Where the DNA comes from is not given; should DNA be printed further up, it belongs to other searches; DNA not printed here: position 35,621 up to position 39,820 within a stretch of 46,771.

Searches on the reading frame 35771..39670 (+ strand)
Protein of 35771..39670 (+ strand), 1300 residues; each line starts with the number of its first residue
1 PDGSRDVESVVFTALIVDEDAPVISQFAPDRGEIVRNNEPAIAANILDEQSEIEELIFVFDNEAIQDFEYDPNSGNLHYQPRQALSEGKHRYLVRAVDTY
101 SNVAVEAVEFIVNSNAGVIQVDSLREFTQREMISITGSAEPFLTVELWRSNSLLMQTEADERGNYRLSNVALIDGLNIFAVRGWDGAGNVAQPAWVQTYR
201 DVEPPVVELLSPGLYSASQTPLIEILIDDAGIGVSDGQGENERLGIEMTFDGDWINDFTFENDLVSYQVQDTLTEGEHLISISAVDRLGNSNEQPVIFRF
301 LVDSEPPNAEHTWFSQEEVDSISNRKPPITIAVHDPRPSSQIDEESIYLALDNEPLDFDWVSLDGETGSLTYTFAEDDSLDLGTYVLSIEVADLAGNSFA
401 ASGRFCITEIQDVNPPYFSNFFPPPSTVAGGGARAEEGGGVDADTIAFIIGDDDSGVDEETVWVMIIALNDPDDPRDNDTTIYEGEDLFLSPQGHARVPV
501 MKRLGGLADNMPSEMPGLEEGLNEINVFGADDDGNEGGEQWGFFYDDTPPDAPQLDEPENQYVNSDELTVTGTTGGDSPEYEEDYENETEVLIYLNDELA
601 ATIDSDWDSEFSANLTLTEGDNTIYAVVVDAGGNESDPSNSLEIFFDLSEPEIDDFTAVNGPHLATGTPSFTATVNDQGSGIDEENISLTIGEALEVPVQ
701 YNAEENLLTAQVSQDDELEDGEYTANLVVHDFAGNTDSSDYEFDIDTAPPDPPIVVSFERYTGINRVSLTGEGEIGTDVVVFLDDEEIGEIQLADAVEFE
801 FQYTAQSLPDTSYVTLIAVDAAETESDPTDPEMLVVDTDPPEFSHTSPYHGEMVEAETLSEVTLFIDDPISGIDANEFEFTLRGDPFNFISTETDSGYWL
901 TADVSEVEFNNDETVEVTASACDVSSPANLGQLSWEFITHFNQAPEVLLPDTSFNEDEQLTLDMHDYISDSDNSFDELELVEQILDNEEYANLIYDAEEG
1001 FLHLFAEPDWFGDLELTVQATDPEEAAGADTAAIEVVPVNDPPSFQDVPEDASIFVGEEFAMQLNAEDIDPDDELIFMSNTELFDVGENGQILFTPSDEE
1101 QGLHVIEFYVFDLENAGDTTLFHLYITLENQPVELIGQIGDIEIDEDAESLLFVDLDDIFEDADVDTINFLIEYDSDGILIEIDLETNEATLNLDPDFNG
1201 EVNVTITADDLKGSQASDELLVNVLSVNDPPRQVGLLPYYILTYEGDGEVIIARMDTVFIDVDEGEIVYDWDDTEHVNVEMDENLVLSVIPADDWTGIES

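Call 48: search_protein_families(library=ncbifam, proteins=[window:35771-39670:+], max_evalue=0.01)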
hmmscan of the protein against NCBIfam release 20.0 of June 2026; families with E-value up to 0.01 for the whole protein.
window:35771-39670:+ (1300 aa): 7 families
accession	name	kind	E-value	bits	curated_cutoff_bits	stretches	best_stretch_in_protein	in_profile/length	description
NF012211.1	tand_rpt_95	domain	1e-14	54.2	90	2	954-1047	2-95/98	tandem-95 repeat protein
NF033707.1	T9SS_sortase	equivalog_domain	8.7e-09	33.6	420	1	71-117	948-993/1095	type IX secretion system sortase PorU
NF033510.3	Ca_tandemer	repeat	9.5e-09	35.5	50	0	118-190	18-95/96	Ca2+-stabilized repeat-containing adhesin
NF040520.1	Ig_like_BLP2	equivalog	1e-08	33.8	750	0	546-651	506-612/730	Ig-like repeat protein Blp2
NF047441.1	Lepto_OmpL47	equivalog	1.2e-05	25.1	250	0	274-309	295-329/336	multi-beta-barrel domain surface protein OmpL47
NF047446.1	barrel_OmpL47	domain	2e-05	25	40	0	274-296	41-64/68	OmpL47-type beta-barrel domain-containing protein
NF045522.1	MXAN_2561_fam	equivalog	0.001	18.6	150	0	539-643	158-255/304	MXAN_2561 family MXYO-CTERM-anchored protein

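Call 49: search_protein_families(library=pfam, proteins=[window:35771-39670:+], max_evalue=0.01)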
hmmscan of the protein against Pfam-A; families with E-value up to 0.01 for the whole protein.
window:35771-39670:+ (1300 aa): 6 families
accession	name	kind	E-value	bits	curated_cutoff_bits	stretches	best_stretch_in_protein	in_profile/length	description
PF19077.6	Big_13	-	8.2e-31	107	27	2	679-747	33-102/102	Bacterial Ig-like domain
PF17936.7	Big_6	-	5.7e-12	46.1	27.6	1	767-830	15-78/83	Bacterial Ig domain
PF09136.16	Glucodextran_B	-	3.7e-06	27.2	27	0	556-639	6-76/83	Glucodextranase, domain B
PF17963.7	Big_9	-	3e-05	25.3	23.6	0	1040-1119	1-83/89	Bacterial Ig domain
PF12245.14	Big_3_2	-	0.00018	22.1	23.3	0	677-746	42-121/122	Bacterial Ig-like domain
PF13750.12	Big_3_3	-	0.00019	21.6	27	0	271-405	10-144/157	Bacterial Ig-like domain (group 3)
